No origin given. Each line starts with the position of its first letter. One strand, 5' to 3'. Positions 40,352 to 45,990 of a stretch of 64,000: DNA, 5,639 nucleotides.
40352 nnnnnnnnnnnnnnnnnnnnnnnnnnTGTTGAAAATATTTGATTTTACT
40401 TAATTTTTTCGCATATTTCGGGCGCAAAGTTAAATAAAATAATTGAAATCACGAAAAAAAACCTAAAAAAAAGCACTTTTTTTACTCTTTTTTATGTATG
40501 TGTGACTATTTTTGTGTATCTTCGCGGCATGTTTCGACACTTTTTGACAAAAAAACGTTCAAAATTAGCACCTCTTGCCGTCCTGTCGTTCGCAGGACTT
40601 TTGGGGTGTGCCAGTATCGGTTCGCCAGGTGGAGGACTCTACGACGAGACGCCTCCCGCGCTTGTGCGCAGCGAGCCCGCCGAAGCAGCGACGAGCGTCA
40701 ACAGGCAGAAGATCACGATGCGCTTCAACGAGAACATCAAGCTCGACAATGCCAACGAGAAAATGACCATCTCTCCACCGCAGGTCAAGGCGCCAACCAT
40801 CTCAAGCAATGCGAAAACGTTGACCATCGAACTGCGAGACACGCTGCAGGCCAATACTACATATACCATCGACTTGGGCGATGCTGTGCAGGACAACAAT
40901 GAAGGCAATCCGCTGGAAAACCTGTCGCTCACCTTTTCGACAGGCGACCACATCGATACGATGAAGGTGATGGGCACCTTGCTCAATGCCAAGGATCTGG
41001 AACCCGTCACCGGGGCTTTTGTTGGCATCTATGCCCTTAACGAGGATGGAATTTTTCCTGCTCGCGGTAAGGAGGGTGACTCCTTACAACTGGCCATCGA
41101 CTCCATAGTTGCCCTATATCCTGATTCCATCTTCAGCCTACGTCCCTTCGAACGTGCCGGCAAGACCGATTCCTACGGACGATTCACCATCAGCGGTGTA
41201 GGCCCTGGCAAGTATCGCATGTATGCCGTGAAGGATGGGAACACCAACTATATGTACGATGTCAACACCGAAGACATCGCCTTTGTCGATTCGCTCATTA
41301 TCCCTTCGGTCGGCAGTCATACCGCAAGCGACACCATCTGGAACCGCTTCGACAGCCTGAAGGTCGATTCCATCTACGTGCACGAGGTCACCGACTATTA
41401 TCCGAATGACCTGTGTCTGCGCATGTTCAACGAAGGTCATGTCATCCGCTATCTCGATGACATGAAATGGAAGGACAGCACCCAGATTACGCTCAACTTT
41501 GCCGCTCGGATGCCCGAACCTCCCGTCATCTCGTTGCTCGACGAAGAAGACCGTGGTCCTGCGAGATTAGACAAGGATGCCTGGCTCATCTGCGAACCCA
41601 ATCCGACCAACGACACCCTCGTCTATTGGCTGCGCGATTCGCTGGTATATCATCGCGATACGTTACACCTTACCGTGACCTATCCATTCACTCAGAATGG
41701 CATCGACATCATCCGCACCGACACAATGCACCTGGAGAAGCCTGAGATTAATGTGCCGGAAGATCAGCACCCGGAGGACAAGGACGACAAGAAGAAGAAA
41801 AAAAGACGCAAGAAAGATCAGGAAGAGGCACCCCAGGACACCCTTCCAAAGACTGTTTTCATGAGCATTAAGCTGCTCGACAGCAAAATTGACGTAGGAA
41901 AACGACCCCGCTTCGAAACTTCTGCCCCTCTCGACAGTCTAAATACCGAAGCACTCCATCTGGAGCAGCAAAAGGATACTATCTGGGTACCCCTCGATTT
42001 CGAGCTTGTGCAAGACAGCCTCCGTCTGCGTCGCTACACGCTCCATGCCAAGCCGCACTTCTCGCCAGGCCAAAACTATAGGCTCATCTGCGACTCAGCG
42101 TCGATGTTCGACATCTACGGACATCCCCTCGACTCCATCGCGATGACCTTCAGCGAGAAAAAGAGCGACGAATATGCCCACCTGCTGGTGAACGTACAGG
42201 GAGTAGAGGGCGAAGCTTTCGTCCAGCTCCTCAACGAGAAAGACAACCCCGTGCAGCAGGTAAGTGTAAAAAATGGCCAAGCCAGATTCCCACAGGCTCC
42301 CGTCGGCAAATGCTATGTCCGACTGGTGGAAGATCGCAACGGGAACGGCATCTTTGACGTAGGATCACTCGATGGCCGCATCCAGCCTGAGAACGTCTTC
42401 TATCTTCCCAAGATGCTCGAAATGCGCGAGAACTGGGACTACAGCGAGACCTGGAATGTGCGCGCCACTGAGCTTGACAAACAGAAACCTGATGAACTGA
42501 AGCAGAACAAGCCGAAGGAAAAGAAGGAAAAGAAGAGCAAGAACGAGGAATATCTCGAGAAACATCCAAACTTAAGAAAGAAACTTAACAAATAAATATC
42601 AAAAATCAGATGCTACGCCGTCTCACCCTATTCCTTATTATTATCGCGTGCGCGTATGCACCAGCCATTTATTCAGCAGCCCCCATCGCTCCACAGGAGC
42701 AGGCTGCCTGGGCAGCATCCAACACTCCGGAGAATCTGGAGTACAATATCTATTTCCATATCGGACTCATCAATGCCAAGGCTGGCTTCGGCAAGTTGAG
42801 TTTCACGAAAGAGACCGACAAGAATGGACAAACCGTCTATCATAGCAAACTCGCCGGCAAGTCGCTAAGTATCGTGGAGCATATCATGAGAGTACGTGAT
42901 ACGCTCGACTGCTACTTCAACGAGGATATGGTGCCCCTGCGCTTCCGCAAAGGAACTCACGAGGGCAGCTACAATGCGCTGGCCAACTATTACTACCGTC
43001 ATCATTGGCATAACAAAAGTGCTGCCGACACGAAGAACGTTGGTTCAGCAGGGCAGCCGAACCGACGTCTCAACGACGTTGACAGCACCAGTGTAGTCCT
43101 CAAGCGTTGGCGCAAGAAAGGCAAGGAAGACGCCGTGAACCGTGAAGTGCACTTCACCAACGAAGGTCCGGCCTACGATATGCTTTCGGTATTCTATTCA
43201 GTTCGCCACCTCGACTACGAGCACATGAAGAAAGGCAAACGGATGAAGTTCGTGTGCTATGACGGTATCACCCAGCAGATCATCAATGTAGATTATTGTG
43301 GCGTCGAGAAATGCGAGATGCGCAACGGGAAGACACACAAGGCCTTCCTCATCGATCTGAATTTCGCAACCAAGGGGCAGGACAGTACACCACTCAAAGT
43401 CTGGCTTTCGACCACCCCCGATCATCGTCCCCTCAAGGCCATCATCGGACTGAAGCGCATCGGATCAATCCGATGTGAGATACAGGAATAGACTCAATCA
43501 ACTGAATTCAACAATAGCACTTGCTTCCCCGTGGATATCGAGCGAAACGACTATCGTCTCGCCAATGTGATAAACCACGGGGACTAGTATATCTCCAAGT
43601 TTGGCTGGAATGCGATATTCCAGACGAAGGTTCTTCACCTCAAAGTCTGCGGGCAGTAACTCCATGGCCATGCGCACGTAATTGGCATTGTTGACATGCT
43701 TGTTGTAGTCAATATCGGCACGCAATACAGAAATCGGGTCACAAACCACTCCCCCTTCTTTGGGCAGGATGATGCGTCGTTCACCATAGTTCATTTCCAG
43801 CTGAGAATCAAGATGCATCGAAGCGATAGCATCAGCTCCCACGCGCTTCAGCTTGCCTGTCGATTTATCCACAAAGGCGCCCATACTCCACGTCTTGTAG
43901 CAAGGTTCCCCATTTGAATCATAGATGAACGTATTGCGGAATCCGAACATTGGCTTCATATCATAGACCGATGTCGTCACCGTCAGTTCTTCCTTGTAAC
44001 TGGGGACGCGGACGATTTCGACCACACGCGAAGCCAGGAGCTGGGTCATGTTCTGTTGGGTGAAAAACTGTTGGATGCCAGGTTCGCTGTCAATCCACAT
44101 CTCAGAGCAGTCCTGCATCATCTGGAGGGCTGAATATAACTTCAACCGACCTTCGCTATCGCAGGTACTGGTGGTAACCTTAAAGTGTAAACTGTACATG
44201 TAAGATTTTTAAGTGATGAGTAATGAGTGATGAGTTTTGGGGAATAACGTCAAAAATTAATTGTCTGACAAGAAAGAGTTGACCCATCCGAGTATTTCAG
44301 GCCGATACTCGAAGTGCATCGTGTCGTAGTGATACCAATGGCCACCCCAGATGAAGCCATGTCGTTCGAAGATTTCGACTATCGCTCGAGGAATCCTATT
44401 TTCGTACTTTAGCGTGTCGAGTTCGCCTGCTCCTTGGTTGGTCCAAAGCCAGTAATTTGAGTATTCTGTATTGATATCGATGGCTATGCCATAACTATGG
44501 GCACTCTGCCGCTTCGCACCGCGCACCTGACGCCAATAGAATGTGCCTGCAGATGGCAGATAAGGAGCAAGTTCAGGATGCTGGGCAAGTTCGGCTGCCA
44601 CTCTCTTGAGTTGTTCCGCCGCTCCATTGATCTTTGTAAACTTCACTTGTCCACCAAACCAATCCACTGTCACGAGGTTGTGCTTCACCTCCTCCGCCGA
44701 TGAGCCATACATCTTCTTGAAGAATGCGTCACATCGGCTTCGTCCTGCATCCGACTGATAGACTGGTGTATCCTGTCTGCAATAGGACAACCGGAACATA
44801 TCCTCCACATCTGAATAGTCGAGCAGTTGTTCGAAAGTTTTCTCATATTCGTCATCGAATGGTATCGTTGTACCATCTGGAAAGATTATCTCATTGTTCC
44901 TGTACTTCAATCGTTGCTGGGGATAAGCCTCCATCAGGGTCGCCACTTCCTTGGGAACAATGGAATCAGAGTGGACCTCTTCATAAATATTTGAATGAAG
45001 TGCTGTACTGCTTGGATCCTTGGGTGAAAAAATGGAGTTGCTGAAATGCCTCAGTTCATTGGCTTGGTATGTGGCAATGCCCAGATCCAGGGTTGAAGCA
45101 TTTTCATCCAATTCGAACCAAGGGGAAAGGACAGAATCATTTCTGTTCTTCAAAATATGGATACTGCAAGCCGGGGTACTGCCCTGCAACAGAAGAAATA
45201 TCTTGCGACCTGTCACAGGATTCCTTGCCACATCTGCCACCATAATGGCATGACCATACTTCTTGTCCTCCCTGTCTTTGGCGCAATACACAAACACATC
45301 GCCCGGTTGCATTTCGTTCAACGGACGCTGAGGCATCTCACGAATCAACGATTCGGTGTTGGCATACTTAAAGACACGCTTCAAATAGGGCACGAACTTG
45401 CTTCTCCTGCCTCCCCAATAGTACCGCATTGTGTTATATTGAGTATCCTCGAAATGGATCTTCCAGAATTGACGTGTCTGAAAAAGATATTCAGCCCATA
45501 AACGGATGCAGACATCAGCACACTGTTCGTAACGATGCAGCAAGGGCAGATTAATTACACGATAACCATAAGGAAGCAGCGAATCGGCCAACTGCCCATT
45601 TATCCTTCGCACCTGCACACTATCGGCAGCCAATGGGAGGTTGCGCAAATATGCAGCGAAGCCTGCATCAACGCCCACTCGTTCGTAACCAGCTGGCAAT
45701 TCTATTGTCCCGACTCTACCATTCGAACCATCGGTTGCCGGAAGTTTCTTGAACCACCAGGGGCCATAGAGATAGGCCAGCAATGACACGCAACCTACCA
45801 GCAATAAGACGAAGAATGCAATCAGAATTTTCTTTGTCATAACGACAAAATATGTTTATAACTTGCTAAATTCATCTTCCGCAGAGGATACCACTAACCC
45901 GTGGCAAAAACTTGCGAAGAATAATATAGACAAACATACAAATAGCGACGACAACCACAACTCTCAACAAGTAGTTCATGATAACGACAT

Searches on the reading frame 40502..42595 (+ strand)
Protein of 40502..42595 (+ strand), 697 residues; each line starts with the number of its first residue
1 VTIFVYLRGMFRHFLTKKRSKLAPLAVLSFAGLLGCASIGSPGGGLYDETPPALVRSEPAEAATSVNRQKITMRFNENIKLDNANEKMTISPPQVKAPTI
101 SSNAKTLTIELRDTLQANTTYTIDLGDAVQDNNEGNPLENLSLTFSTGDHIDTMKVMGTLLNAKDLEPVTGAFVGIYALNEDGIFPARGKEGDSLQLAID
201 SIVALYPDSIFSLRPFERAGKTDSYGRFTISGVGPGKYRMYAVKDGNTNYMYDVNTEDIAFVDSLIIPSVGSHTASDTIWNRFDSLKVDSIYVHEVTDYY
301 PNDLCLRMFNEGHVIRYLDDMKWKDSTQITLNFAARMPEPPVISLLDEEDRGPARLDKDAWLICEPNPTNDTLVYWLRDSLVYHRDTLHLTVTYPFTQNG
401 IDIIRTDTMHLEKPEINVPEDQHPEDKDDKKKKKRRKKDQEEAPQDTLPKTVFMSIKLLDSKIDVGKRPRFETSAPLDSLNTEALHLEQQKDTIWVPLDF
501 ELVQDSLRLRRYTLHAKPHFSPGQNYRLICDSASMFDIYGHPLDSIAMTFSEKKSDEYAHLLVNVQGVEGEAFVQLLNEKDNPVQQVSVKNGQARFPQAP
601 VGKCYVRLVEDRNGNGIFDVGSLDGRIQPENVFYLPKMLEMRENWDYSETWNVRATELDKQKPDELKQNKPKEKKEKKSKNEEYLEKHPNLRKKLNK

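Call 62: search_protein_families(library=pfam, proteins=[window:40502-42595:+], max_evalue=0.00001)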
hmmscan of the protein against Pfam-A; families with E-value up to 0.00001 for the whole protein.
window:40502-42595:+ (697 aa): 1 family
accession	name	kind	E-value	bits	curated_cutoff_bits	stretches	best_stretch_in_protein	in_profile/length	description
PF13205.12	Big_5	-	1.2e-21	77.9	23.6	1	48-147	1-105/105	Bacterial Ig-like domain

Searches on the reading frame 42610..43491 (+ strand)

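Call 62: search_protein_families(library=pfam, proteins=[window:42610-43491:+], max_evalue=0.00001)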
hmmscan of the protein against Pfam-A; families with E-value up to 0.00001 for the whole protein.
window:42610-43491:+ (293 aa): 1 family
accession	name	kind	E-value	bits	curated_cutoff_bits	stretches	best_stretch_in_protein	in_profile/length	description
PF11306.15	DUF3108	-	1e-21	78.2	26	1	45-290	2-207/209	Protein of unknown function (DUF3108)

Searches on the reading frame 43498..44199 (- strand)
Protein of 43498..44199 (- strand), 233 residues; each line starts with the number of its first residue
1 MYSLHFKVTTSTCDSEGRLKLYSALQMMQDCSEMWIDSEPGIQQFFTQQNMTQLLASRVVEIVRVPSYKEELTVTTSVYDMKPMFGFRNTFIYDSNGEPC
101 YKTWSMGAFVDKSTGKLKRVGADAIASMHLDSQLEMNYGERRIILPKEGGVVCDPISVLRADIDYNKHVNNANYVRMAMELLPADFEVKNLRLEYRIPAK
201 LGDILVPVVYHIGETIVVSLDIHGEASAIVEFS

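Call 62: search_protein_families(library=pfam, proteins=[window:43498-44199:-], max_evalue=0.00001)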
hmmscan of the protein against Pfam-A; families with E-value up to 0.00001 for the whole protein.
window:43498-44199:- (233 aa): 3 families
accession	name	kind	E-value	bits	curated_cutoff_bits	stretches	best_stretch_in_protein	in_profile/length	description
PF01643.23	Acyl-ACP_TE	-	5.4e-12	46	23.7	1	2-126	4-129/131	Acyl-ACP thioesterase N-terminal domain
PF20791.3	Acyl-ACP_TE_C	-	3.7e-09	37.1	21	1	155-206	11-66/101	Acyl-ACP thioesterase C-terminal domain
PF13279.12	4HBT_2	-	1.6e-07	32.2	25.5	0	161-205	4-48/122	Thioesterase-like superfamily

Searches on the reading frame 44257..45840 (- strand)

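Call 62: search_protein_families(library=pfam, proteins=[window:44257-45840:-], max_evalue=0.00001)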
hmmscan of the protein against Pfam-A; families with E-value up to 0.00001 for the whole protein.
window:44257-45840:- (527 aa): 2 families
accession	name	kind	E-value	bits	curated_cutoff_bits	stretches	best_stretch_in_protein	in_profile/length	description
PF16138.10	DUF4846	-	3.2e-44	151.7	37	2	146-264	128-238/239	Domain of unknown function (4846)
PF13539.11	Peptidase_M15_4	-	3.4e-22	79.2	25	1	441-512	2-70/70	D-alanyl-D-alanine carboxypeptidase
